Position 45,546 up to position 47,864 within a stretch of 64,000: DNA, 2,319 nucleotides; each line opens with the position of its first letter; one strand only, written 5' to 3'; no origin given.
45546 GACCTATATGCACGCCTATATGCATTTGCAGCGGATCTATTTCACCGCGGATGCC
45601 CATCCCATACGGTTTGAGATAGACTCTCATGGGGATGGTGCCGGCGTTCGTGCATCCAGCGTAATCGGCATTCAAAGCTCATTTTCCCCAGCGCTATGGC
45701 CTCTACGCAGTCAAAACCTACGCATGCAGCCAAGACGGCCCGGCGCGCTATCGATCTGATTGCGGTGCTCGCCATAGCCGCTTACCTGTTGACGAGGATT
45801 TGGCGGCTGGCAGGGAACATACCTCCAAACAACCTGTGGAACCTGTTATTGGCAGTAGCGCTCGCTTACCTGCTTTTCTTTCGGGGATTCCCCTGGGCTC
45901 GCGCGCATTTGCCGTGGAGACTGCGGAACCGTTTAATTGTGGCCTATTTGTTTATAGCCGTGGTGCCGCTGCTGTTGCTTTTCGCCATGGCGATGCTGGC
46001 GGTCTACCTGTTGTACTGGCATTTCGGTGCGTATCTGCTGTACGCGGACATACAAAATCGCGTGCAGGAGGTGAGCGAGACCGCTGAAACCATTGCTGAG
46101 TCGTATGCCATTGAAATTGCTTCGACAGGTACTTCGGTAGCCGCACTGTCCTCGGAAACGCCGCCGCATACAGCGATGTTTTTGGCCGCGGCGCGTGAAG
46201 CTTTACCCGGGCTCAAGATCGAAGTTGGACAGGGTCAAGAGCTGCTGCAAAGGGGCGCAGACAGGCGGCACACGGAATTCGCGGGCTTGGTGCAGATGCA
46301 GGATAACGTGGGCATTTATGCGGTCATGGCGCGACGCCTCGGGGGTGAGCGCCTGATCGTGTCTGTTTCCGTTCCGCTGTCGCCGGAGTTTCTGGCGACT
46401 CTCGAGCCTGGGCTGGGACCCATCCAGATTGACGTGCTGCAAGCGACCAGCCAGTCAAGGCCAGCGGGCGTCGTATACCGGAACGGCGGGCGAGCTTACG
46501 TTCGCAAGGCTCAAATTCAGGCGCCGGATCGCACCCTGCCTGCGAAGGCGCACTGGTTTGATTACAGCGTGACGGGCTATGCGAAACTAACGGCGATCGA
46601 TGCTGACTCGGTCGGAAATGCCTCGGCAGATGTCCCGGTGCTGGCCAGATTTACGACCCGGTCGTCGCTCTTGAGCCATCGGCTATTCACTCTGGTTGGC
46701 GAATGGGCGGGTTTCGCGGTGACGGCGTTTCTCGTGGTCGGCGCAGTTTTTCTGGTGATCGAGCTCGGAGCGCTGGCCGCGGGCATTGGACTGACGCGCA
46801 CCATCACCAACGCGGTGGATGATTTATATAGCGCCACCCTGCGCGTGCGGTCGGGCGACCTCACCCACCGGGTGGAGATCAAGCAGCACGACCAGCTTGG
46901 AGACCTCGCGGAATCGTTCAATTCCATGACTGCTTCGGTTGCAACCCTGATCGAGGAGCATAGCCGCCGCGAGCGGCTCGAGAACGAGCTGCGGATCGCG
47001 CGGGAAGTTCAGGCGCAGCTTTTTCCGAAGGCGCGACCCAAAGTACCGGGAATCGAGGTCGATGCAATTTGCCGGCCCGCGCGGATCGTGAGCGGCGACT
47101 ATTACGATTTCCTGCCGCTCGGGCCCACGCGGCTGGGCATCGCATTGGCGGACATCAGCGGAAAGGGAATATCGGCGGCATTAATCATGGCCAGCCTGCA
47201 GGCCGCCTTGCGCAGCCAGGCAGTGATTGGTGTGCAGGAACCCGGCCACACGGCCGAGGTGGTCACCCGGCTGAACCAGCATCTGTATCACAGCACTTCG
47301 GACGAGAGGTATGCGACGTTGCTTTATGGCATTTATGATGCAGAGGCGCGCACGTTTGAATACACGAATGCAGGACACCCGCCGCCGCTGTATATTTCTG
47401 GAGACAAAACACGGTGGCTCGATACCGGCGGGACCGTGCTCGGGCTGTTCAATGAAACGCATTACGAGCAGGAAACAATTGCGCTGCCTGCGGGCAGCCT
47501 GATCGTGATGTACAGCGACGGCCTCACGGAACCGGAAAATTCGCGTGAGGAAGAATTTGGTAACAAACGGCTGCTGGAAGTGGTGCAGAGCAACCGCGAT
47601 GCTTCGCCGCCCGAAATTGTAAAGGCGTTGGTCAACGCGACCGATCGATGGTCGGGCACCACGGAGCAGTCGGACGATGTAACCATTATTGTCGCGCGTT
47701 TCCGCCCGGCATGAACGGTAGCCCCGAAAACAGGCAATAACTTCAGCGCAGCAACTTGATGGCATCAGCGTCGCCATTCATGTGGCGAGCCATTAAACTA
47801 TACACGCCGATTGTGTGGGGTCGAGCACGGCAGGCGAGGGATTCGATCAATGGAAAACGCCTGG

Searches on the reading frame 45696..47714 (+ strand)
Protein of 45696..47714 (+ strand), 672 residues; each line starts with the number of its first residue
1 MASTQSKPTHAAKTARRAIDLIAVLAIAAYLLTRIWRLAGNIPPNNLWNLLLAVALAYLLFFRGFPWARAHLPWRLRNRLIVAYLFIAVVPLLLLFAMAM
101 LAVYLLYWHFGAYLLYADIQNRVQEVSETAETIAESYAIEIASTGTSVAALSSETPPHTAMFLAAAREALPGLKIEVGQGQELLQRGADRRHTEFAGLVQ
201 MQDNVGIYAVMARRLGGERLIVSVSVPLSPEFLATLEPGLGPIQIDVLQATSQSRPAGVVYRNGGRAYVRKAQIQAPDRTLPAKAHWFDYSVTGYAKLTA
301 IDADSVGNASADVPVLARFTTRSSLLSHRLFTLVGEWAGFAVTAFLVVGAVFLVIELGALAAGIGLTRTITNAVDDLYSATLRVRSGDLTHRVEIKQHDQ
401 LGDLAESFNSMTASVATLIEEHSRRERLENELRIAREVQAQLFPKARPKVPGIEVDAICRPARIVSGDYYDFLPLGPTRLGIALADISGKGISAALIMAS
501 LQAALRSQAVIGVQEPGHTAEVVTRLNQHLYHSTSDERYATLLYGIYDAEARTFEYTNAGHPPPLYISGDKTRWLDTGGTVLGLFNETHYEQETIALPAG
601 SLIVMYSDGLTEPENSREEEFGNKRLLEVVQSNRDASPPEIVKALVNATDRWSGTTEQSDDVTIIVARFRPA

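Call 80: search_protein_families(library=pfam, proteins=[window:45696-47714:+])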
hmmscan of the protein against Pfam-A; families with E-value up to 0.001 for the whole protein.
window:45696-47714:+ (672 aa): 2 families
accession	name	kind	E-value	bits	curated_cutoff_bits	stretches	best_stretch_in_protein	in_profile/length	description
PF07228.17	SpoIIE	-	6.1e-52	176.8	25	1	477-669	2-191/192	Stage II sporulation protein E (SpoIIE)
PF00672.30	HAMP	-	4.6e-11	43.3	25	1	366-414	2-50/53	HAMP domain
